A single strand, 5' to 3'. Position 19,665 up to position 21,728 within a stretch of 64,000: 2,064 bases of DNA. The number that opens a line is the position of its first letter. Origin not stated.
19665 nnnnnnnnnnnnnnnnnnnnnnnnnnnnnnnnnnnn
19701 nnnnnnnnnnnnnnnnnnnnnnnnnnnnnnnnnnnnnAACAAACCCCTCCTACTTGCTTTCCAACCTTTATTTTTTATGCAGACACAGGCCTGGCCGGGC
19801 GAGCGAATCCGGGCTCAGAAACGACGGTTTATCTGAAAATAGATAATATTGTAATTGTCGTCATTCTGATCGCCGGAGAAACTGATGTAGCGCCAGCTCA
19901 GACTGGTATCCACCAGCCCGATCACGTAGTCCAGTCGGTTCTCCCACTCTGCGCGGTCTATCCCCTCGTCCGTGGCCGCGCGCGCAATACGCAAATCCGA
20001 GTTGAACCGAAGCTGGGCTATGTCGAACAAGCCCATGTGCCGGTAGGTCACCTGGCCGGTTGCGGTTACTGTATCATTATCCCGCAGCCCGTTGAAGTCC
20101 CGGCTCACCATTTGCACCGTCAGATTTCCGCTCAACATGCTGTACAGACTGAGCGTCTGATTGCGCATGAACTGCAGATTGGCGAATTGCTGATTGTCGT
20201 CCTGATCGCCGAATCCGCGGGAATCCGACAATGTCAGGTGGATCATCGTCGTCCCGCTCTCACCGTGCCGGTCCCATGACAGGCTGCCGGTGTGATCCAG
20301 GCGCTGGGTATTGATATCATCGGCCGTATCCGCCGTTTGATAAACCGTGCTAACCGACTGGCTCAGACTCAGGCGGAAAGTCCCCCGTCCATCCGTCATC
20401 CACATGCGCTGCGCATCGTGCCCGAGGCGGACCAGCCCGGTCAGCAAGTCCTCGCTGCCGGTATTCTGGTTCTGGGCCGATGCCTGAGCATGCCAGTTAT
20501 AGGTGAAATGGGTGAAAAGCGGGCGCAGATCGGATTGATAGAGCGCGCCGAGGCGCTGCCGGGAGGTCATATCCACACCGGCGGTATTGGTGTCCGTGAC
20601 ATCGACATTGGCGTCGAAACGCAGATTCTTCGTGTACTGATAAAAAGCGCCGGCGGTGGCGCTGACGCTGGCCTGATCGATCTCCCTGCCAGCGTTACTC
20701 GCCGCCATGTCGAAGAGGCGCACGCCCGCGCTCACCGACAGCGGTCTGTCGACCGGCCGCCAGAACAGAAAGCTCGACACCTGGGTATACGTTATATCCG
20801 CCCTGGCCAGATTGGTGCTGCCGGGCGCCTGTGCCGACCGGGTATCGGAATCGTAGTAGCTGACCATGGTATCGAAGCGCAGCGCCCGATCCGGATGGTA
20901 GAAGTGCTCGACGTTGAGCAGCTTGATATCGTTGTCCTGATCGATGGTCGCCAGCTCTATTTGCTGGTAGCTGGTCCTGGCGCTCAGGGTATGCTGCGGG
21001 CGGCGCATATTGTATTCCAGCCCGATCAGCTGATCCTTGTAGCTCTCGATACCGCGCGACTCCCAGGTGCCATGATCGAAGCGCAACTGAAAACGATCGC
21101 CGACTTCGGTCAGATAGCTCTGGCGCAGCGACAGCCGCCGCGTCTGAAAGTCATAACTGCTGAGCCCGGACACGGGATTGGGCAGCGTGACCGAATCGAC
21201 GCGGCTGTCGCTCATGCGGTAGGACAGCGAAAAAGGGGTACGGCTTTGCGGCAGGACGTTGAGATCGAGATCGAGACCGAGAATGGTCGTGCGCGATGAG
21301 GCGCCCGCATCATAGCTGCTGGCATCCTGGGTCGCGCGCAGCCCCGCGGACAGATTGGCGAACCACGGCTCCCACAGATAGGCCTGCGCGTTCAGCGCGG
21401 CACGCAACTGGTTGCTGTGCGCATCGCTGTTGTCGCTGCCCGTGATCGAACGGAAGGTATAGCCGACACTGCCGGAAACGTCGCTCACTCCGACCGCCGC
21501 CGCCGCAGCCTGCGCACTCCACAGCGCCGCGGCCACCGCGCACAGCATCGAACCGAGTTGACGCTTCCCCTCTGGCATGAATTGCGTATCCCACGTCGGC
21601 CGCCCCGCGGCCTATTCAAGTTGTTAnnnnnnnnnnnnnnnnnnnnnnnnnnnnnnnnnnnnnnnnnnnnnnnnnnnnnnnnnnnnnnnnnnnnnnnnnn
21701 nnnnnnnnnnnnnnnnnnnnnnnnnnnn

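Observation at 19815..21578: Heme-less 587-aa outer-membrane beta-barrel as the only candidate porin partner of the cytochrome wire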

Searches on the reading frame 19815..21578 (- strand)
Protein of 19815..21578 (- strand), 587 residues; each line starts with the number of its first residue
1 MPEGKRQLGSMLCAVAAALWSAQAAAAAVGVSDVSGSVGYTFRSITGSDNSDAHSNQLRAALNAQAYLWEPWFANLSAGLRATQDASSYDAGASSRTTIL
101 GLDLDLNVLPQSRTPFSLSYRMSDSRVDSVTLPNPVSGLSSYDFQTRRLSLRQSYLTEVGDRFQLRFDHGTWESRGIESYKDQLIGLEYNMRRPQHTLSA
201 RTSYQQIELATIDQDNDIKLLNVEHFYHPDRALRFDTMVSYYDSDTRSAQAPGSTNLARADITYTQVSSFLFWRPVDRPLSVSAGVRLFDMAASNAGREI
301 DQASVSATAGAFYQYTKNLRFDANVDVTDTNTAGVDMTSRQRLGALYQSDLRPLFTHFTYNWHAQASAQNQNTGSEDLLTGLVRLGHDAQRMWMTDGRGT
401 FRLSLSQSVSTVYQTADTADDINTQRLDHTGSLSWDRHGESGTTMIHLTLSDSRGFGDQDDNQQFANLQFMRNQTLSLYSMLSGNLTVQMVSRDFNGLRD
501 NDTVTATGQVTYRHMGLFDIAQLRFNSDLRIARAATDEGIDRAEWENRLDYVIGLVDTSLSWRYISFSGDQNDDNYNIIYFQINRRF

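Call 5: search_protein_families(library=pfam, proteins=[window:19815-21578:-], max_evalue=0.01)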
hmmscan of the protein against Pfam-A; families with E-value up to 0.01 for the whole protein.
window:19815-21578:- (587 aa): 0 families

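Call 6: search_protein_families(library=ncbifam, proteins=[window:19815-21578:-], max_evalue=0.01)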
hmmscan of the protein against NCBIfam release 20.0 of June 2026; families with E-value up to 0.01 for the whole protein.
window:19815-21578:- (587 aa): 0 families

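Call 7: find_homologous_proteins(query=window:19815-21578:-)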
Query window:19815-21578:- (587 aa): 128 proteins with E <= 0.001 among 8000 candidates; the best 120 are listed.
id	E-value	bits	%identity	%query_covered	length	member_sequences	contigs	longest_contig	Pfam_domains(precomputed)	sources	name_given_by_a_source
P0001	0.0e+0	1208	91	100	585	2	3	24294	-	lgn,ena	-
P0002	0.0e+0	1191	91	100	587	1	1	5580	-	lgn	-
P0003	0.0e+0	1075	80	100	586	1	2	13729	-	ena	-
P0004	0.0e+0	1060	80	100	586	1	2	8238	-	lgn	-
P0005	4.5e-292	987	74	100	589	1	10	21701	-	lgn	-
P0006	7.4e-288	974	74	100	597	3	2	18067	-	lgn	-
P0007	6.9e-283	957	73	100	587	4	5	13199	-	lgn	-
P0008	1.4e-280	950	71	100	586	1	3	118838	-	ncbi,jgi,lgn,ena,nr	ncbi:MAG: hypothetical protein RBT81_04050 [Gammaproteobacteria bacterium]|jgi:hypothetical protein|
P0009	3.2e-276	935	72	98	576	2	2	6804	-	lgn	-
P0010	1.2e-275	933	70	100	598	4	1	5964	-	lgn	-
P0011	2.0e-271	919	70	100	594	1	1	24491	-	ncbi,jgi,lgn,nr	ncbi:MAG: hypothetical protein LBV36_04345 [Chromatiales bacterium]|jgi:hypothetical protein|nr:hypo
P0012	1.1e-231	788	62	100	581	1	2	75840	-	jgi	jgi:hypothetical protein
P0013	3.3e-227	773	62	98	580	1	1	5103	-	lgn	-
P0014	8.5e-227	772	61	100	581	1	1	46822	-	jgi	jgi:hypothetical protein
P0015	7.8e-226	769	61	100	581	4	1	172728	-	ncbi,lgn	-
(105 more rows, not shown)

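Call 18: predict_structure(alignment_id=A1)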
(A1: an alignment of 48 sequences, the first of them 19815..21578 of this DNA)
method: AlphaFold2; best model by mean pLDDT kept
length: 587 residues; sequences in the alignment: 48
mean_pLDDT: 84.9   pTM: 0.66
mean pLDDT of the five models: 84.9, 84.5, 84.0, 84.0, 80.0
residues with pLDDT >= 90: 301; 70-90: 199; 50-70: 59; < 50: 28
segments of 3 or more residues with pLDDT < 50: 1-7, 20-28, 129-140
pLDDT, mean of each block of 10 residues (from residue 1): 45 57 46 89 83 89 89 89 88 79 93 94 71 38 83 95 97 80 97 95 94 89 97 96 88 65 96 91 95 83 93 80 87 80 87 75 92 87 94 87 95 85 92 93 94 89 94 91 94 73 87 78 79 77 88 90 84 83 94
secondary structure, 60 per line:
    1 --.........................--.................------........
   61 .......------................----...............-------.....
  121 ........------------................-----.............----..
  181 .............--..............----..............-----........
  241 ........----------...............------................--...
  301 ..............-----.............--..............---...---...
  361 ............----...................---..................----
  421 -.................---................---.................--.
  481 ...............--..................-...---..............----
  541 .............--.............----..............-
elements in order: H3-27 E30-46 E53-67 E74-89 E94-108 E116-128 E141-156 E162-174 E179-193 E196-209 E214-227 E233-248 E259-273 E280-295 E298-314 E320-332 E335-348 E352-354 E358-372 E377-395 E399-416 E422-438 E442-457 E461-477 E480-495 E498-515 E523-536 E541-553 E556-568 E573-586

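Call 20: search_solved_structures(query=A1, max_evalue=10)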
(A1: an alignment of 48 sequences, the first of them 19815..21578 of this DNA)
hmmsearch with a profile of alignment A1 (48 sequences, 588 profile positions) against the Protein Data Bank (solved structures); distinct sequences matched with E-value up to 10: 6.
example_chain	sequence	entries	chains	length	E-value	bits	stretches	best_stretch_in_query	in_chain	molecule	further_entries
6z8t_A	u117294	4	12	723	1.1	10.7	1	296-342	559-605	Putative copper transport outer membrane porin OprC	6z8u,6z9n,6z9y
6z8y_A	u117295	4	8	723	1.1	10.7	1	296-342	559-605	Putative copper transport outer membrane porin OprC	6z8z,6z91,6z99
6fok_A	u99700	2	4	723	1.1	10.7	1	296-342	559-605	Putative copper transport outer membrane porin OprC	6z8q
6fom_A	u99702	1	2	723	1.1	10.7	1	296-342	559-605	Putative copper transport outer membrane porin OprC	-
6z8r_A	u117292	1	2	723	1.1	10.7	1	296-342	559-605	Putative copper transport outer membrane porin OprC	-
6z8s_A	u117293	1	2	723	1.1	10.7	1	296-342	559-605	Putative copper transport outer membrane porin OprC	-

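Call 23: find_related_loci(query=A1, collection=genome_contigs, flank=10000)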
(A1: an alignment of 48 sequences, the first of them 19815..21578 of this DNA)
Query A1 (587 aa) in genome_contigs; peptide patterns used: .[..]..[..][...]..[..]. (x = any residue, [..] = any of these).
90 stretches matched a pattern; 85 encode a relative of the query (tblastn E <= 1e-3); the best 80 are kept; 80 distinct loci.
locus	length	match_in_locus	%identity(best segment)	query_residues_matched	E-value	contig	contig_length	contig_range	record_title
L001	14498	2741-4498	72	1-587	0e+0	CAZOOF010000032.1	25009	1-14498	MAG TPA_asm: uncultured Chromatiales bacterium isolate SRP268622_co1_573 genome assembly, contig: NODE_4089_length_25009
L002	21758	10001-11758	71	1-587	0e+0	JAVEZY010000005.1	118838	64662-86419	MAG: Gammaproteobacteria bacterium isolate BF4_77 NODE_390_length_118838_cov_23.772574_Biofilm4, whole genome shotgun se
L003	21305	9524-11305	70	1-587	0e+0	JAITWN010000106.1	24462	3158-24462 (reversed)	MAG: Chromatiales bacterium isolate Xx448_bin22 k119_586603, whole genome shotgun sequence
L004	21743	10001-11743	61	1-587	0e+0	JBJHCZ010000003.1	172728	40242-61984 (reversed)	MAG: Chromatiales bacterium isolate SF2967_J5348.maxbin.010 NODE_84_length_172728_cov_8.629469, whole genome shotgun seq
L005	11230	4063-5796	61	1-584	0e+0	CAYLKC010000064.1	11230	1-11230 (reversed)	MAG TPA_asm: uncultured Chromatiales bacterium isolate SRP193661_co1_52 genome assembly, contig: NODE_5789_length_11230_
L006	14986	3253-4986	58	2-587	0e+0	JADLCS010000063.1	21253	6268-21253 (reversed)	MAG: Gammaproteobacteria bacterium isolate SJ243 c_000000852849, whole genome shotgun sequence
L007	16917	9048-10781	58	2-587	0e+0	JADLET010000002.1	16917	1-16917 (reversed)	MAG: Gammaproteobacteria bacterium isolate SJ336 c_000000043745, whole genome shotgun sequence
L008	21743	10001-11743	59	1-587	0e+0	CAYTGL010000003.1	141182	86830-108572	MAG TPA_asm: uncultured Chromatiales bacterium isolate SRP344714_co2_391 genome assembly, contig: NODE_237_length_141182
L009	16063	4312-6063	50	9-587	3e-178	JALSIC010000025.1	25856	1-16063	MAG: Gammaproteobacteria bacterium isolate 354-166_metabat2_scaf2bin.012 354-166_scaffold_1753_c1, whole genome shotgun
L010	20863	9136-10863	48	11-587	4e-173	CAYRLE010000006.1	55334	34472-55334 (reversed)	MAG TPA_asm: uncultured Gammaproteobacteria bacterium isolate SRP216583_co2_126 genome assembly, contig: NODE_255_length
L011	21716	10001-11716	48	12-587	5e-169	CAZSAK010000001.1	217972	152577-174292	MAG TPA_asm: uncultured Chromatiaceae bacterium isolate SRP214966_co2_131 genome assembly, contig: NODE_18_length_217972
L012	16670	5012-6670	46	33-587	5e-155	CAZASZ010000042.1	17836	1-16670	MAG TPA_asm: uncultured Gammaproteobacteria bacterium isolate binchicken_co275_411 genome assembly, contig: NODE_4250_le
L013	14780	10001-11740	45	3-587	7e-155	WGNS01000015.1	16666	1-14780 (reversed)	MAG: Gammaproteobacteria bacterium isolate RI_283 c_000000037646, whole genome shotgun sequence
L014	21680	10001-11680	46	12-587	4e-147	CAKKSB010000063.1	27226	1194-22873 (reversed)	Gammaproteobacteria bacterium isolate Hainich-H32-bin066-1 genome assembly, contig: H32-bin066_1_Hain_PNK108_H32_02um_83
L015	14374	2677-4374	45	15-587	2e-145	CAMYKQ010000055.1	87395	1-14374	MAG: uncultured Gammaproteobacteria bacterium isolate Biocath_Gamma_008 genome assembly, contig: k127_26962, whole genom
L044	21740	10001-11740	37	14-587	1e-96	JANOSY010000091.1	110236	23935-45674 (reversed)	MAG: Candidatus Tenderia sp. isolate VAR_39_metabat_422 VAR_39_k141_5786152, whole genome shotgun sequence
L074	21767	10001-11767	27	15-587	3e-32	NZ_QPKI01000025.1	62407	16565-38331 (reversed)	Halomonas sp. DQ26W DQ-26W_scaffold25, whole genome shotgun sequence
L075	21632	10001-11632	27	62-587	6e-29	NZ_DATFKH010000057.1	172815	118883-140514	MAG: Marinobacter sp. isolate SMAG_U9165 k141_44259, whole genome shotgun sequence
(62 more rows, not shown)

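Call 24: fold_search(model_id=the predicted structure, library=pdb)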
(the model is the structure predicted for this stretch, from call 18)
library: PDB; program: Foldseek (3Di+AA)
matches with E <= 10: 770; with E <= 0.001: 251
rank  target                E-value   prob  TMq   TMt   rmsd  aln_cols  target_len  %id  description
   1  6r2q_B                1.7e-09  1.00  0.44  0.41  13.8       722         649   10  Structure of the Mtr complex (released 2020-04-22)
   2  2hdi_A                1.7e-08  1.00  0.34  0.34  13.1       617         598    9  Crystal structure of the Colicin I receptor Cir from E.coli in complex with receptor binding domain of Colicin Ia. (released 2007-05-08)
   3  9dis_B                2.5e-08  1.00  0.34  0.32  16.8       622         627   11  Cryo-EM structure of the heme/hemoglobin transporter ChuA, in complex with de novo designed binder H3 (released 2025-05-21)
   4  9fw9_D                5.9e-08  1.00  0.31  0.28  18.4       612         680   11  Cryo-EM structure of the type 1 pilus assembly platform as part of the FimA-bound chaperone-usher pilus complex (FimDH (released 2025-06-04)
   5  8p97_A                6.2e-08  1.00  0.30  0.29  19.1       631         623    8  BtuB3G3 bound to cyanocobalamin with disordered EL8 (released 2023-08-16)
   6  2hdf                  8.3e-08  1.00  0.35  0.35  12.7       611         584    9  Crystal structure of the Colicin I receptor Cir from E.coli (released 2007-05-08)
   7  9dir_B                9.7e-08  1.00  0.32  0.31  17.5       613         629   10  Cryo-EM structure of the heme/hemoglobin transporter ChuA, in complex with de novo designed binder G7 (released 2025-05-21)
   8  9fx8_D                1.5e-07  1.00  0.29  0.27  17.7       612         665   11  Cryo-EM structure of the FimI-bound type 1 pilus assembly platform complex - Local refinement (released 2025-06-04)
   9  9nn6_A                1.8e-07  1.00  0.33  0.31  18.6       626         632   11  E. coli Cir in Complex with the RBD of Microcin V (released 2025-09-24)
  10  9fy9_D                2.3e-07  1.00  0.32  0.29  17.0       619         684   11  Cryo-EM structure of the type 1 chaperone-usher pilus FimD-tip complex (FimDHGFC) - Conformer 1 (released 2025-06-04)
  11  4rdt_A                3.0e-07  1.00  0.31  0.30  15.4       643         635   10  Structure of the bacterial Zn-transporter ZnuD from Neisseria meningitidis (flexible conformation bound to a zinc ion) (released 2015-08-19)
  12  4aip_B                3.7e-07  1.00  0.32  0.30  14.3       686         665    8  The FrpB iron transporter from Neisseria meningitidis (F3-3 variant) (released 2013-01-23)
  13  2vqi_A                3.7e-07  1.00  0.25  0.29  18.9       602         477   11  Structure of the P pilus usher (PapC) translocation pore (released 2008-05-27)
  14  9i98_A                4.5e-07  1.00  0.36  0.38  11.9       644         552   10  Cryo-EM structure of Shigella flexneri LptDE bound by a Bicyclic peptide molecule (Compound 13) (released 2025-10-15)
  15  8bmx_B                5.8e-07  1.00  0.29  0.28  19.9       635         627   10  Bacteroides thetaiotaomicron B12 TonB dependent transporter in complex with a surface lipoprotein (released 2023-09-20)
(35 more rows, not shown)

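Call 32: search_protein_families(library=pfam, alignment_id=A1, max_evalue=1)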
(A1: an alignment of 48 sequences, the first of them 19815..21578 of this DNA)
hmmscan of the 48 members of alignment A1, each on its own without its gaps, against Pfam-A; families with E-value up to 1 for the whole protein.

A. member 1, window:19815-21578:- (587 aa): 2 families
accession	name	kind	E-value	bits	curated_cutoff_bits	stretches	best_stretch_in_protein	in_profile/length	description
PF20841.2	NtrZ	-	0.028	15.2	27.7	1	298-334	22-56/78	NtrZ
PF13505.12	OMP_b-brl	-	0.87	10.2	28.7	1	15-108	4-95/175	Outer membrane protein beta-barrel domain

B. families by the number of members that match (of 48 scanned): 19 families
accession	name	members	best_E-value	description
PF20841.2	NtrZ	17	1.9e-05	NtrZ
PF13505.12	OMP_b-brl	8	0.0038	Outer membrane protein beta-barrel domain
PF20995.3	Tla3_C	3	0.016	Type VI lipase adapter protein Tla3, C-terminal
PF08005.17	PHR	2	0.0034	PHR domain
PF12294.13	DUF3626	2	0.014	Protein of unknown function (DUF3626)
PF20339.3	DUF6634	2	0.16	Family of unknown function (DUF6634)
PF07324.16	DGCR6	2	0.17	DiGeorge syndrome critical region 6 (DGCR6) protein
PF15337.11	Vasculin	1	0.0016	Vascular protein family Vasculin-like 1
PF04773.18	FecR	1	0.034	FecR protein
PF02462.21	Opacity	1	0.038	Opacity family porin protein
PF17809.6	UPA_2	1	0.038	UPA domain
PF24261.1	DUF7462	1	0.042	Family of unknown function (DUF7462)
PF13412.12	HTH_24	1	0.047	Winged helix-turn-helix DNA-binding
PF21741.2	DUF6867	1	0.06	Domain of unknown function (DUF6867)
PF23849.1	Phage_TTP_2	1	0.061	Phage tail tube protein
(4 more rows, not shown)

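Call 38: find_encoding_contigs(protein=window:19815-21578:-, flank=3000, max_places=3)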
Protein window:19815-21578:- (587 aa): no gene with exactly this product is on record in the collection.
